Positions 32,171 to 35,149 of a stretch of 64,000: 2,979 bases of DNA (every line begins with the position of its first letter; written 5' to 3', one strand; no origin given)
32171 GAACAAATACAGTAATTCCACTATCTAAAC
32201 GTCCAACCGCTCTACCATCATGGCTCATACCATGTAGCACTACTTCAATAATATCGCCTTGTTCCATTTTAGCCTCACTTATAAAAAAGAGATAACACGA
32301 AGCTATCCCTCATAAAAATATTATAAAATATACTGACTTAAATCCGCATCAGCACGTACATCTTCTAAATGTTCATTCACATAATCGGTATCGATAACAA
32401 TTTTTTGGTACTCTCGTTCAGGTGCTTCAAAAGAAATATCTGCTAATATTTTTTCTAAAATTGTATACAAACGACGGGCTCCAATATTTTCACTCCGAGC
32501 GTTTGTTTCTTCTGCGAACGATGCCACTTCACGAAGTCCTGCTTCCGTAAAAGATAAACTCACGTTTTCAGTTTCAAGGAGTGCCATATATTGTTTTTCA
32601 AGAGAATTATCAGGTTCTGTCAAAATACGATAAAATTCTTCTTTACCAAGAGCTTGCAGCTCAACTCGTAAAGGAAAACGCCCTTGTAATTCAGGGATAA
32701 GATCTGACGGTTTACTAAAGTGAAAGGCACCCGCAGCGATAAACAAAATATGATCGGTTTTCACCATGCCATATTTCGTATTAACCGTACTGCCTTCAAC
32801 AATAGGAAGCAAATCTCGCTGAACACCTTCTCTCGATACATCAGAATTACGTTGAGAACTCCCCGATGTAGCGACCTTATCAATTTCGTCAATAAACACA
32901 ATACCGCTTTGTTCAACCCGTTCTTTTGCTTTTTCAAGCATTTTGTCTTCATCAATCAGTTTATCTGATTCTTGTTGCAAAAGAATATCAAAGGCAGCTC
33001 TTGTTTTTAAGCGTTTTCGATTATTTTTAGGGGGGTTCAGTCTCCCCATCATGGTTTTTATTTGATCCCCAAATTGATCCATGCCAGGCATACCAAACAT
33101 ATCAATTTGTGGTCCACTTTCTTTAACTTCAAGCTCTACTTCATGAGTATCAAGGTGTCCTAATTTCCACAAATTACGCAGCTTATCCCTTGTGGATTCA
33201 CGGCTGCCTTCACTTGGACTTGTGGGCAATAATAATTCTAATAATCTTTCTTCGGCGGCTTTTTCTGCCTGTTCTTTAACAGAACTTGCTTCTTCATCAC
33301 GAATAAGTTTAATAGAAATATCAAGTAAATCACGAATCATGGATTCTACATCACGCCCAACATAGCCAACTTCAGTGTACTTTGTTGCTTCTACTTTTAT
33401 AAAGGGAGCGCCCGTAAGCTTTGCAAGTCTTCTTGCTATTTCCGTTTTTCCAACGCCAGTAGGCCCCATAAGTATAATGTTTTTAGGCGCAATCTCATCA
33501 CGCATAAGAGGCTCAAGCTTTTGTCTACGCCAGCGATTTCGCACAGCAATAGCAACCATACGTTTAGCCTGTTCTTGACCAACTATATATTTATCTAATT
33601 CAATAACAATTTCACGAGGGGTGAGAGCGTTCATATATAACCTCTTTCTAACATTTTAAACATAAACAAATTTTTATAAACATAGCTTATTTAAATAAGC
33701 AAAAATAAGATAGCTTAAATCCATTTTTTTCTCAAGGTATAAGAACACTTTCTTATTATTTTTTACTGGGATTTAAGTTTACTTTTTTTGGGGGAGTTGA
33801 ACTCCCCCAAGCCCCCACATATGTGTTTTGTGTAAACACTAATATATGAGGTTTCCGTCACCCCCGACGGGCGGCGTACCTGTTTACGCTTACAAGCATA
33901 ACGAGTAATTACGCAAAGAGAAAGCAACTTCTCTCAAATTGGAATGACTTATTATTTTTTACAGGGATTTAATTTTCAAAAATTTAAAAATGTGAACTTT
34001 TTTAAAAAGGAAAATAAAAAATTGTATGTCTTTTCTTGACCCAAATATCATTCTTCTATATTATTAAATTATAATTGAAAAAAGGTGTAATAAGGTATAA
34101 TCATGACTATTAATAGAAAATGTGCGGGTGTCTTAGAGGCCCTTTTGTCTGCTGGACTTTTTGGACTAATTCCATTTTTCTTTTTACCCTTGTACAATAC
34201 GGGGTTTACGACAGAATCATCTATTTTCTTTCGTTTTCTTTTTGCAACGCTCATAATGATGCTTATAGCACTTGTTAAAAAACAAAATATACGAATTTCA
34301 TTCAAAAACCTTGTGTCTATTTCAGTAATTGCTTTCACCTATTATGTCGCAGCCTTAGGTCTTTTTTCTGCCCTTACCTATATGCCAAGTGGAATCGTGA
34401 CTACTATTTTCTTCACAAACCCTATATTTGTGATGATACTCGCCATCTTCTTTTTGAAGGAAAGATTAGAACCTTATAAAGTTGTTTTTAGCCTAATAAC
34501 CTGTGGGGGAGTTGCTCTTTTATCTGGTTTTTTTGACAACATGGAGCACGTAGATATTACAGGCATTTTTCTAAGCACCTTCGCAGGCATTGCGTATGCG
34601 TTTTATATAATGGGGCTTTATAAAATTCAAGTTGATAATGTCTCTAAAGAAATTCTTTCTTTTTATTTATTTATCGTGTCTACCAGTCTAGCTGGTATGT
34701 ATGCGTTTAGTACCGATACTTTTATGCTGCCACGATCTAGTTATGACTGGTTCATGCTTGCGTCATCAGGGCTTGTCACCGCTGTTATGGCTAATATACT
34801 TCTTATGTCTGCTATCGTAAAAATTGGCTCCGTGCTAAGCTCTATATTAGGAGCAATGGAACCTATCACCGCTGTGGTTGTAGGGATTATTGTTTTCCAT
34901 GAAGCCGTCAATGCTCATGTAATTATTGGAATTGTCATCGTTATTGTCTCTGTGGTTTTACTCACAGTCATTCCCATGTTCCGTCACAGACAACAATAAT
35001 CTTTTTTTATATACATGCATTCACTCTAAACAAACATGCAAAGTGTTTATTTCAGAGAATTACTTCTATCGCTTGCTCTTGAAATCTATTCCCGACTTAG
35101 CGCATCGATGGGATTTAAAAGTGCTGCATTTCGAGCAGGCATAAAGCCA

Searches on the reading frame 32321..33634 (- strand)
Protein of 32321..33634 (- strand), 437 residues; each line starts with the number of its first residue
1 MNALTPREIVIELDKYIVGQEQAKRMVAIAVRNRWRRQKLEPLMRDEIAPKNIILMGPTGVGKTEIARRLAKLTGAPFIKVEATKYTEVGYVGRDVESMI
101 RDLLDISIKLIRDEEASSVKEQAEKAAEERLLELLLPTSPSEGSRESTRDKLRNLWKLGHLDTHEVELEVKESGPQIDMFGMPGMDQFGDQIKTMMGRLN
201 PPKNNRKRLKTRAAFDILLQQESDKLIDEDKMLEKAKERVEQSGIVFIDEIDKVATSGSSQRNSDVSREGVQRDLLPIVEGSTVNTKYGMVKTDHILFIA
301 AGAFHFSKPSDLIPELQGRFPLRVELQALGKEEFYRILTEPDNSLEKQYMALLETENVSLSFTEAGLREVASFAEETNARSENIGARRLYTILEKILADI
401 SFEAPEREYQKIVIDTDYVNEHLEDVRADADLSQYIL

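Call 14: search_protein_families(library=ncbifam, proteins=[window:32321-33634:-])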
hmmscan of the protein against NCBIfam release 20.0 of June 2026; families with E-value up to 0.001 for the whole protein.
window:32321-33634:- (437 aa): 23 families
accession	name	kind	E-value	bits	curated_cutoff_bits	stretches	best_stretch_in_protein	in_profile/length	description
TIGR00390.1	hslU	equivalog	1.3e-186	620.8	362.45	1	4-437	1-441/441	ATP-dependent protease ATPase subunit HslU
NF003745.1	PRK05342.1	equivalog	1.6e-69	234.8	359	3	4-105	60-164/418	ATP-dependent Clp protease ATP-binding subunit ClpX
TIGR00382.1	clpX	equivalog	1.2e-60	205.7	370.75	3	5-106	68-173/414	ATP-dependent protease ATP-binding subunit ClpX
TIGR02639.1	ClpA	equivalog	3.1e-10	38.9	993.15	1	11-94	453-531/734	ATP-dependent Clp protease ATP-binding subunit ClpA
NF003069.1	PRK03992.1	subfamily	7.2e-10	38.6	500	1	49-106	164-219/379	proteasome-activating nucleotidase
TIGR01242.2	TIGR01242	subfamily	8.1e-10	38.2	500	1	49-106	147-202/362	proteasome-activating nucleotidase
NF047747.1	PrtsmActNtasePan2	equivalog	1.1e-07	31.4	700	1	49-107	184-240/397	proteasome-activating nucleotidase Pan2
TIGR01241.2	FtsH_fam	equivalog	1.7e-07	30.4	600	1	50-104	195-247/598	ATP-dependent zinc metalloprotease FtsH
NF047748.1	PrtsmActNtasePan1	equivalog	4.5e-07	29.2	750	1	49-107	181-237/405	proteasome-activating nucleotidase Pan1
NF041006.2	cell_div_CdvC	equivalog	2e-06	27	650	1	16-85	104-169/370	cell division protein CdvC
TIGR03346.1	chaperone_ClpB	equivalog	3e-06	25.9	1232.1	1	12-73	562-618/853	ATP-dependent chaperone ClpB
TIGR01243.1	CDC48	subfamily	7.7e-06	24.5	802.65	0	17-93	455-529/733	CDC48 family AAA ATPase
NF003229.0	PRK04195.1-5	equivalog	5e-05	22.2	280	1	17-134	19-130/413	replication factor C large subunit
TIGR00763.1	lon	equivalog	7.5e-05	21.4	608.05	0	44-81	347-384/795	endopeptidase La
NF008004.0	PRK10733.1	equivalog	7.6e-05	20.9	1008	0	21-106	158-239/644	ATP-dependent zinc metalloprotease FtsH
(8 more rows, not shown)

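Call 25: find_encoding_contigs(protein=window:32321-33634:-, flank=10000, max_places=10)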
Protein window:32321-33634:- (437 aa): 6 contigs read that carry it; 3 places shown.
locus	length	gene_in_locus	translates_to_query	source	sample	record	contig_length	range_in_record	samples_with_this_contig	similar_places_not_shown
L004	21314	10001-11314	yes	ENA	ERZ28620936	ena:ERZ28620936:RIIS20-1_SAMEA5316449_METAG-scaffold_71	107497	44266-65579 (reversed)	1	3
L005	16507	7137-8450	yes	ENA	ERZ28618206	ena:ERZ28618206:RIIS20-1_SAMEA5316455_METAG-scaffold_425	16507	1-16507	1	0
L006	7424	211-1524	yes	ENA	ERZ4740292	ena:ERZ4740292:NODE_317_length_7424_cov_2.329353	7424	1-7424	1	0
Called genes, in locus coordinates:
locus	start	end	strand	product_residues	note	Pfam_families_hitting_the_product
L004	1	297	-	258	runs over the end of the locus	PF01553:Acyltransferase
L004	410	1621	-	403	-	PF01078:Mg_chelatase (faint), PF05496:RuvB_N, PF13191:AAA_16 (faint), PF14532:Sigma54_activ_2 (weak), PF07728:AAA_5 (faint), PF00004:AAA, PF16193:AAA_assoc_2, PF12002:MgsA_C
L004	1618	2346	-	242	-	PF20260:PUA_4, PF04452:Methyltrans_RNA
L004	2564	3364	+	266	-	PF00497:SBP_bac_3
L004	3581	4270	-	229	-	PF00440:TetR_N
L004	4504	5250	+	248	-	PF02146:SIR2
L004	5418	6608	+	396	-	PF25919:BSH_CusB (faint), PF00364:Biotin_lipoyl (faint), PF25917:BSH_RND, PF25973:BSH_CzcB, PF25876:HH_MFP_RND (weak), PF25989:YknX_C (faint), PF25967:RND-MFP_C (weak)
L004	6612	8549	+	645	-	PF00005:ABC_tran, PF12704:MacB_PCD, PF02687:FtsX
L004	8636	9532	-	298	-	PF00892:EamA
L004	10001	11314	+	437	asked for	PF00004:AAA (weak), PF07728:AAA_5 (weak), PF13401:AAA_22 (faint), PF07724:AAA_2, PF00004:AAA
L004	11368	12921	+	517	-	PF01938:TRAM (weak), PF05958:tRNA_U5-meth_tr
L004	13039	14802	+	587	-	PF02663:FmdE, PF23475:zf-Tbcl_FmdE, PF00994:MoCF_biosynth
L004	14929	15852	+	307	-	PF12804:NTP_transf_3 (weak)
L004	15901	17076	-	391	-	PF00933:Glyco_hydro_3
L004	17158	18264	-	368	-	PF01145:Band_7, PF16200:Band_7_C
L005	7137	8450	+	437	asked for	PF00004:AAA (weak), PF07728:AAA_5 (weak), PF13401:AAA_22 (faint), PF07724:AAA_2, PF00004:AAA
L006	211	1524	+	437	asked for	PF00004:AAA (weak), PF07728:AAA_5 (weak), PF13401:AAA_22 (faint), PF07724:AAA_2, PF00004:AAA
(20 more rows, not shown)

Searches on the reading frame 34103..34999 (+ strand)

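Call 14: search_protein_families(library=ncbifam, proteins=[window:34103-34999:+])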
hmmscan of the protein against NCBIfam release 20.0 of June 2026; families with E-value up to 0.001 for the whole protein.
window:34103-34999:+ (298 aa): 3 families
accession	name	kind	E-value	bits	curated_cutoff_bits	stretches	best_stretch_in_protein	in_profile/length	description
TIGR00950.1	2A78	equivalog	9.5e-19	67.8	230.2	1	37-285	17-264/264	carboxylate/amino acid/amine transporter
NF007823.0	PRK10532.1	equivalog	1.5e-06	27.5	354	1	44-285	47-277/295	threonine/homoserine exporter RhtA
NF050091.1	ArAmAcExpYddG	equivalog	0.00028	20.5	300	1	45-284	40-279/285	aromatic amino acid exporter YddG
